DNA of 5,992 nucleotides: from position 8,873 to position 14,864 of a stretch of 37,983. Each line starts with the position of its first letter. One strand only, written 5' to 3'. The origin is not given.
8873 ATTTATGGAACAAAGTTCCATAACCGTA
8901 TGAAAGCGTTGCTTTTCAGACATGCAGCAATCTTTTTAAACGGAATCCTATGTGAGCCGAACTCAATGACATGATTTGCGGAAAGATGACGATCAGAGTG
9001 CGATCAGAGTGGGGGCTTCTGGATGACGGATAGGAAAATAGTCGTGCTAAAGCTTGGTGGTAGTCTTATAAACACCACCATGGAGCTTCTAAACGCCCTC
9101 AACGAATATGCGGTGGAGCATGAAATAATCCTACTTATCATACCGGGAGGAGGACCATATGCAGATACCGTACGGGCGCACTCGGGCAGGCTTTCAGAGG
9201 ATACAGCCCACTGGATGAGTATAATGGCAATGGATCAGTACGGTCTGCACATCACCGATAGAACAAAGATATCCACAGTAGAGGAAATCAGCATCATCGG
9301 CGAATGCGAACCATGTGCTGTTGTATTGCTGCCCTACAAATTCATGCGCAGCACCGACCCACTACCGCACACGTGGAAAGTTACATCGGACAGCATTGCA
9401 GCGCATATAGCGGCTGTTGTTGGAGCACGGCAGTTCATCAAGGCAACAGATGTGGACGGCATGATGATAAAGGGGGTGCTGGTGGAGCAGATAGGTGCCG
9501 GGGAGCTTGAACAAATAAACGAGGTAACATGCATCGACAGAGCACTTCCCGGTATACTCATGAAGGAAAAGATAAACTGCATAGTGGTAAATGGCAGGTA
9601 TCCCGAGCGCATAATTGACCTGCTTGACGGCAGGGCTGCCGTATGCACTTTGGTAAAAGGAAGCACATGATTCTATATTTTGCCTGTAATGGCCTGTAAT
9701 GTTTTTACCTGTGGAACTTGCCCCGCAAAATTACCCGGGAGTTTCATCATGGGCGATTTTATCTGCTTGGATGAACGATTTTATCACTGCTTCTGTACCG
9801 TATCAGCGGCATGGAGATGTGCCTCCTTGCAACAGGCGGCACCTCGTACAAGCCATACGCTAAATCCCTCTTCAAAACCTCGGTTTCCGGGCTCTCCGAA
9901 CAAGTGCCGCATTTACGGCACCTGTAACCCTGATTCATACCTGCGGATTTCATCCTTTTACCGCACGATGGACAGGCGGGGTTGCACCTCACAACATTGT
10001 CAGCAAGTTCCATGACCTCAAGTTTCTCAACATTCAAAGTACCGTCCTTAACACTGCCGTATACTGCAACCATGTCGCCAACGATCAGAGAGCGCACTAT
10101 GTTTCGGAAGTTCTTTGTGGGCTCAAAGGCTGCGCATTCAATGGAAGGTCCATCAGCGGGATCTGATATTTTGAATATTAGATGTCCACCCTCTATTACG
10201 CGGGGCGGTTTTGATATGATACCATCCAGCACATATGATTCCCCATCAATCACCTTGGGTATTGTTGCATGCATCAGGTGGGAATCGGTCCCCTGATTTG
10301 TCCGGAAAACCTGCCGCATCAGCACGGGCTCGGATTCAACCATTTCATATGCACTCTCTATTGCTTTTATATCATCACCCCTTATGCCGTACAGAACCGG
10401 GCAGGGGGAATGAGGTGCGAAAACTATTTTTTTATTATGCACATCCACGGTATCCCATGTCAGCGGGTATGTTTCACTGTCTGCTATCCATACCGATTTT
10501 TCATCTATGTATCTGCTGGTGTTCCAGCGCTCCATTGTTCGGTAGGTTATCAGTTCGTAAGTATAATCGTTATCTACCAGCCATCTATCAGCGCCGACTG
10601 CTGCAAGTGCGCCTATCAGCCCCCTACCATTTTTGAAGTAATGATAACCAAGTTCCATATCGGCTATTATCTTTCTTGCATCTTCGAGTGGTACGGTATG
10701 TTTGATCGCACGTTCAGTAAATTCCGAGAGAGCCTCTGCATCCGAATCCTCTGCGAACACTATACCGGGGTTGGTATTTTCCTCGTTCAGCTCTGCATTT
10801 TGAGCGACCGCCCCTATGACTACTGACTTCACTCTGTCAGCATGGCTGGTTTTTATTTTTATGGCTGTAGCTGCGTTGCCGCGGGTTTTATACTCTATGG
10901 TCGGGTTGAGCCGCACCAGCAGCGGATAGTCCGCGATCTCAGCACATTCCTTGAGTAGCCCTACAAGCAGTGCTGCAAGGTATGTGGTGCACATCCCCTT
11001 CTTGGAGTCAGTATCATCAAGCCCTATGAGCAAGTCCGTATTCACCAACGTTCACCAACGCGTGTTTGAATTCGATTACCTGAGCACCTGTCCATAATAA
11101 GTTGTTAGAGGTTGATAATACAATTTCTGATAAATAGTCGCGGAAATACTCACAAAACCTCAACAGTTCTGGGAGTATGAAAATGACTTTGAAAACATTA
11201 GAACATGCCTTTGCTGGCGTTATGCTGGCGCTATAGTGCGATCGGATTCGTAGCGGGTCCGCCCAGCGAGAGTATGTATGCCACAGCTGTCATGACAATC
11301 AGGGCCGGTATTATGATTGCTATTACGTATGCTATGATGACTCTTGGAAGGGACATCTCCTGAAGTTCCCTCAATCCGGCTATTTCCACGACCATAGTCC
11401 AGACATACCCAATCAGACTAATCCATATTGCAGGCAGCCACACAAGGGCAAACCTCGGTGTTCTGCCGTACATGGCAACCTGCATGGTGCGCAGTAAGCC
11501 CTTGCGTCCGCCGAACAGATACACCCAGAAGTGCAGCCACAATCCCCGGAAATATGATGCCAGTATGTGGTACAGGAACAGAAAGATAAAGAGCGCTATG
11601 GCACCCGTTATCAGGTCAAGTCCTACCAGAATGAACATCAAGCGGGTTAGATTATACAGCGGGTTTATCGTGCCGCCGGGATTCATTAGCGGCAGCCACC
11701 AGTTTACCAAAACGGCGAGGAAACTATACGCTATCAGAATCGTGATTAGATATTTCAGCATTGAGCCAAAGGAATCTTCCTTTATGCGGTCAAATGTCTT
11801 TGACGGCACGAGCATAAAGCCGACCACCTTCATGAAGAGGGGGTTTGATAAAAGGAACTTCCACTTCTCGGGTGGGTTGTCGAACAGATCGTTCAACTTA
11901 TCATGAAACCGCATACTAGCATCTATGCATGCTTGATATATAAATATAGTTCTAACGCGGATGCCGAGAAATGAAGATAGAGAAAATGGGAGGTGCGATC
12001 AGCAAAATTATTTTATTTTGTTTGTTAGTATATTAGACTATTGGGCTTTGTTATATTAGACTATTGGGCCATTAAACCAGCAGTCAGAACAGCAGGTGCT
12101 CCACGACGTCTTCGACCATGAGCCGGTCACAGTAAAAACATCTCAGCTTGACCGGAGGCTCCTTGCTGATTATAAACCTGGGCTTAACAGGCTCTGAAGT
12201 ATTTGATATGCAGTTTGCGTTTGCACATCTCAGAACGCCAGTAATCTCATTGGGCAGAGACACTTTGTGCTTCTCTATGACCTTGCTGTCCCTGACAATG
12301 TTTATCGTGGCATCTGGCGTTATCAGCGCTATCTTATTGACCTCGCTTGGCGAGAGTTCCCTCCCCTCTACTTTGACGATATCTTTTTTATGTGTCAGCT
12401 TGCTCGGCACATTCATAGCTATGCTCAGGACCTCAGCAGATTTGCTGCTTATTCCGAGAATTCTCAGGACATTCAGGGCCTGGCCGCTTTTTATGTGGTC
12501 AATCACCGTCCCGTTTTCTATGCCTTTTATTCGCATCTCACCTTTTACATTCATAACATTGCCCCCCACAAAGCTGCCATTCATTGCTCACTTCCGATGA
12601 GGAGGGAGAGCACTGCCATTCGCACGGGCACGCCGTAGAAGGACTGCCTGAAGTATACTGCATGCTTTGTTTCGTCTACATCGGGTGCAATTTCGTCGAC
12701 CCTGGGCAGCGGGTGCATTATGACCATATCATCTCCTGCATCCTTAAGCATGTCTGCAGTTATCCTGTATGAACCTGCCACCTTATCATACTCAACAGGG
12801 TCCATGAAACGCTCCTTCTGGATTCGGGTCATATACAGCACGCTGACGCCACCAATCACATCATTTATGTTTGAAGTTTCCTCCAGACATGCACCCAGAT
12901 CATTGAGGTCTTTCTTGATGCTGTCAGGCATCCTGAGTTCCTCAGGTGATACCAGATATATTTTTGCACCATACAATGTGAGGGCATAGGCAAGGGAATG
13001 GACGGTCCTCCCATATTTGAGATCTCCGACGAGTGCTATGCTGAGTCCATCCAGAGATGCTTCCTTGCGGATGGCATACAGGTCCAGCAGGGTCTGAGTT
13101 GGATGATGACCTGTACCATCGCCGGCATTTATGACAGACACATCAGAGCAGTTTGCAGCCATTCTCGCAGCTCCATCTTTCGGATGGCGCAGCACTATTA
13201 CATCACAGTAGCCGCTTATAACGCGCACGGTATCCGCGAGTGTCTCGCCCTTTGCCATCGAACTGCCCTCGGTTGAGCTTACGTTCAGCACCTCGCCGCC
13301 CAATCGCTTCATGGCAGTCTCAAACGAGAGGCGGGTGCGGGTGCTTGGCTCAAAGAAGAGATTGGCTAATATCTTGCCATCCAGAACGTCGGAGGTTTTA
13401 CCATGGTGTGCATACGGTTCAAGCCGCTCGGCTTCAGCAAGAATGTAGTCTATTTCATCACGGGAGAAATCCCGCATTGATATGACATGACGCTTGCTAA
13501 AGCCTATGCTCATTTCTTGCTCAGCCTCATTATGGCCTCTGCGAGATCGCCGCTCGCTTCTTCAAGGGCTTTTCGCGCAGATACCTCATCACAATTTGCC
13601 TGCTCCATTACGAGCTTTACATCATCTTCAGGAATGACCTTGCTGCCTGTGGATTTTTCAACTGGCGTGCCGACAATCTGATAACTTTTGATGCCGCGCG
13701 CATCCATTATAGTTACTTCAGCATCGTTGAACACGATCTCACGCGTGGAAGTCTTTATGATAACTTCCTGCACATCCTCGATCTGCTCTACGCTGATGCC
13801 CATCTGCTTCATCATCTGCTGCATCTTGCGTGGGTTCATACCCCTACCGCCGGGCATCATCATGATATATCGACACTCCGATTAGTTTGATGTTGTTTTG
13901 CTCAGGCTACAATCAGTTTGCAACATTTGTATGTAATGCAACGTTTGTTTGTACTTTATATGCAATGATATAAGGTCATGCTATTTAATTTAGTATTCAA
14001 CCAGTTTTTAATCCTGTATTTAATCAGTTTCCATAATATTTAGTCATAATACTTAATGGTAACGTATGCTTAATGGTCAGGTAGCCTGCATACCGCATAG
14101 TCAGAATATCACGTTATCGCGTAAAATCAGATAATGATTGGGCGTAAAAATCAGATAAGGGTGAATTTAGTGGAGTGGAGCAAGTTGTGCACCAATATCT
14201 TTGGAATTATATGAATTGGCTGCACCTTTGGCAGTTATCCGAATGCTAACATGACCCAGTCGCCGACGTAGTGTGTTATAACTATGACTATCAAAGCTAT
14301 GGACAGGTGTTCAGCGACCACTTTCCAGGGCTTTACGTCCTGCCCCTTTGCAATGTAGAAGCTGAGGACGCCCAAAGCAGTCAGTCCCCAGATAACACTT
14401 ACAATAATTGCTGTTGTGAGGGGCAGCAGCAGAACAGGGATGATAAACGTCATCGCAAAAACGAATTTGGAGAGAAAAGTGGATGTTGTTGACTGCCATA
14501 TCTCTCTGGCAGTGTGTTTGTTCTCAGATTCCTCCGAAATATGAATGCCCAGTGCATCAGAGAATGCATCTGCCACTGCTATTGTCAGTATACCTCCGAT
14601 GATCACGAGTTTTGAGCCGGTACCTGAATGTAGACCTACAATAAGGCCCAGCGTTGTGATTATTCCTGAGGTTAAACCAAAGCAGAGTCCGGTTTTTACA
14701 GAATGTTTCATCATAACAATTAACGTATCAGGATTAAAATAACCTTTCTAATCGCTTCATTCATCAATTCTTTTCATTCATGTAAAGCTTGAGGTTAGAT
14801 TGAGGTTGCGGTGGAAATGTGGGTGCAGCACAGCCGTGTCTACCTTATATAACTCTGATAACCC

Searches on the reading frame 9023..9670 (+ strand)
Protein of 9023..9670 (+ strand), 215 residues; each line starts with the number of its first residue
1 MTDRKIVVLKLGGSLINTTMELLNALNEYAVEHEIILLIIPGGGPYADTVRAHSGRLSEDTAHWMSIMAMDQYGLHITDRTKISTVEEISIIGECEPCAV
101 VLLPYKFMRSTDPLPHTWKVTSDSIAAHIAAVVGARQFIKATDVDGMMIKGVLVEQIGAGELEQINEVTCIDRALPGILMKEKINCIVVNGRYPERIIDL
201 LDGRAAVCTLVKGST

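Call 13: search_protein_families(library=pfam, proteins=[window:9023-9670:+])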
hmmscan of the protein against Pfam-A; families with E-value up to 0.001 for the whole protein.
window:9023-9670:+ (215 aa): 1 family
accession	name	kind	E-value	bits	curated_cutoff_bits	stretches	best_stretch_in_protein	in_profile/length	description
PF00696.33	AA_kinase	-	4.5e-14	53.2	24.9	2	117-164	148-202/234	Amino acid kinase family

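Call 83: search_protein_families(library=ncbifam, proteins=[window:9023-9670:+], max_evalue=0.01)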
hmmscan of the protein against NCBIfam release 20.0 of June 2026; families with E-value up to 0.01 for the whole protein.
window:9023-9670:+ (215 aa): 5 families
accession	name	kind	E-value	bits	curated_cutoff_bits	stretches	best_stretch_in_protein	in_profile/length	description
NF040622.1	MfnE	equivalog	1.3e-47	162.3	300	1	7-210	2-209/211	[5-(aminomethyl)furan-3-yl]methyl phosphate kinase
TIGR00761.1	argB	equivalog_domain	3.9e-10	39.6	151.3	1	118-187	152-218/231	acetylglutamate kinase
TIGR02076.1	pyrH_arch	equivalog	2.9e-07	30.3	158.05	0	121-206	117-217/222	UMP kinase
NF010662.0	PRK14058.1-4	equivalog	0.00016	20.9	194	1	119-166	167-214/264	[LysW]-aminoadipate/[LysW]-glutamate kinase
NF040647.1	IPPK_Arch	equivalog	0.0046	16.2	120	0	122-150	154-182/259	isopentenyl phosphate kinase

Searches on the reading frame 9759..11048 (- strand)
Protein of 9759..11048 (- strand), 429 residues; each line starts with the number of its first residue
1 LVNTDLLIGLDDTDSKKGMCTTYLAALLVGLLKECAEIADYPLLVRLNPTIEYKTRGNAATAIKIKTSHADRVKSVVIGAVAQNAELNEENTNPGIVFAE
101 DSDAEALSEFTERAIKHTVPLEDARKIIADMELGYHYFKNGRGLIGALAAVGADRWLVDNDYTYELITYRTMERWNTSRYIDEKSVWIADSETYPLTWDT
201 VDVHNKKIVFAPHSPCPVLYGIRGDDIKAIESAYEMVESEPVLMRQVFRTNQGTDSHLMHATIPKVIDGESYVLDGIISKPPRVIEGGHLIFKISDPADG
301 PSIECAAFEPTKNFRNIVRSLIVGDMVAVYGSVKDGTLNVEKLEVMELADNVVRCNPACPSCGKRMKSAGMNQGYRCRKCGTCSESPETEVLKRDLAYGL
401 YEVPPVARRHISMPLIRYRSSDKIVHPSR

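Call 26: search_protein_families(library=pfam, proteins=[window:9759-11048:-])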
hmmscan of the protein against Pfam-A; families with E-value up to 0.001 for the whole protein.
window:9759-11048:- (429 aa): 3 families
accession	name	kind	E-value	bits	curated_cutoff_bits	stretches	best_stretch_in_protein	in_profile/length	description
PF08489.16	TiaS_FLD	-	4.1e-40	136.9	21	1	141-257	1-116/116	TiaS FLD domain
PF22641.2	TiaS_TCKD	-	1.2e-25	90.7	27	2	8-71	2-65/156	TiaS TCKD domain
PF23783.1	Zn_ribbon_TiaS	-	2.8e-16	59.4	27.3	1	356-396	1-41/41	TiaS C-terminal zinc ribbon domain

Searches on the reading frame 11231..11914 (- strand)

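Call 26: search_protein_families(library=pfam, proteins=[window:11231-11914:-])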
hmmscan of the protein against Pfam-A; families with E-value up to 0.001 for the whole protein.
window:11231-11914:- (227 aa): 1 family
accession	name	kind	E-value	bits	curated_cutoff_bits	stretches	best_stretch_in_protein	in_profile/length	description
PF04893.22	Yip1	-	1e-09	39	28.6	1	32-209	2-171/173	Yip1 domain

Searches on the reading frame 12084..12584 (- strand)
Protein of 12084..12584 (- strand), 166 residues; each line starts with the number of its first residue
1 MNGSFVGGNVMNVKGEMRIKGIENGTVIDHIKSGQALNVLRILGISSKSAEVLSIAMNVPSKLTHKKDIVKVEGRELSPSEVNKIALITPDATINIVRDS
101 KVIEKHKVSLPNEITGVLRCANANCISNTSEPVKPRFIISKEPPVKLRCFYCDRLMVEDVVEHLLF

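Call 26: search_protein_families(library=pfam, proteins=[window:12084-12584:-])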
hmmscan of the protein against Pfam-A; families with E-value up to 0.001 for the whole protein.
window:12084-12584:- (166 aa): 2 families
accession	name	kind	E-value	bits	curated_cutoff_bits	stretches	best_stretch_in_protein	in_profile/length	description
PF01948.23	PyrI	-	3.1e-31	107.9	25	1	18-108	2-92/93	Aspartate carbamoyltransferase regulatory chain, allosteric domain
PF02748.20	PyrI_C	-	1e-16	60.9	23.4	1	113-159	1-46/48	Aspartate carbamoyltransferase regulatory chain, metal binding domain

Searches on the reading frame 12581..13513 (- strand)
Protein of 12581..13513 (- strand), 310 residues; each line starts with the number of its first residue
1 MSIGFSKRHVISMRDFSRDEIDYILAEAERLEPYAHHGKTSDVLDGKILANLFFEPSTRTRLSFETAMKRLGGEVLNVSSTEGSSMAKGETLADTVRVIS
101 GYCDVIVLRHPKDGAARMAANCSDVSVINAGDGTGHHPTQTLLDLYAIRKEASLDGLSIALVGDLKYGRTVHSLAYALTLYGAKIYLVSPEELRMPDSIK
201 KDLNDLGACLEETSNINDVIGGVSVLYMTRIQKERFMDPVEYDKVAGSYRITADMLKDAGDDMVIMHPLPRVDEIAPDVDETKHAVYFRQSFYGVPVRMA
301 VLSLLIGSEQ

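Call 26: search_protein_families(library=pfam, proteins=[window:12581-13513:-])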
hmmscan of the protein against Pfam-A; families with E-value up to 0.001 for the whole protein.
window:12581-13513:- (310 aa): 2 families
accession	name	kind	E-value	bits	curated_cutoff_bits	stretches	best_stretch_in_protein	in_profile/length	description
PF02729.26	OTCace_N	-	7.2e-53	179.1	29.9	1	8-149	1-147/148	Aspartate/ornithine carbamoyltransferase, carbamoyl-P binding domain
PF00185.30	OTCace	-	3.8e-32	111.9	29.4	1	155-304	1-156/157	Aspartate/ornithine carbamoyltransferase, Asp/Orn binding domain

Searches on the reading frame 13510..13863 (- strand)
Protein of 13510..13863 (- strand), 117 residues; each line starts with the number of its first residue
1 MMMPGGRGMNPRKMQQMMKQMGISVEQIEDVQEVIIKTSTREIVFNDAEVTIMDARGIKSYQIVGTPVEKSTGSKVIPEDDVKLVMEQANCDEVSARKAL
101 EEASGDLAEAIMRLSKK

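Call 26: search_protein_families(library=pfam, proteins=[window:13510-13863:-])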
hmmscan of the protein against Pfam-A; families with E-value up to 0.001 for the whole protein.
window:13510-13863:- (117 aa): 2 families
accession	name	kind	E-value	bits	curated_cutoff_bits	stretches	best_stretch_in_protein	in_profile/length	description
PF01849.23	NAC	-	1.5e-16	60.5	21.3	1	11-70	1-57/57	NAC domain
PF19026.7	UBA_HYPK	-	1.9e-07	30.8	27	1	77-114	3-40/41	HYPK UBA domain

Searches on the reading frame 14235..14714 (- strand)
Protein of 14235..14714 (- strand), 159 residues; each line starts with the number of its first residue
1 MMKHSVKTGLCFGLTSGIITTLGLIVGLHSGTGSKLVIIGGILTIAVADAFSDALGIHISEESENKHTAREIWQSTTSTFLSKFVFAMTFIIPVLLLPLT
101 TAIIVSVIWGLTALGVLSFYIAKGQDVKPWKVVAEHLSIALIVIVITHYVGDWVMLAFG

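Call 26: search_protein_families(library=pfam, proteins=[window:14235-14714:-])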
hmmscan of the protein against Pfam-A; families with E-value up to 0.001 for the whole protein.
window:14235-14714:- (159 aa): 1 family
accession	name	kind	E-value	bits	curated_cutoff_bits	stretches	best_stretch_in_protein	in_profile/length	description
PF01988.24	VIT1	-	1.2e-11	45.3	28.1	2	12-71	6-66/214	VIT family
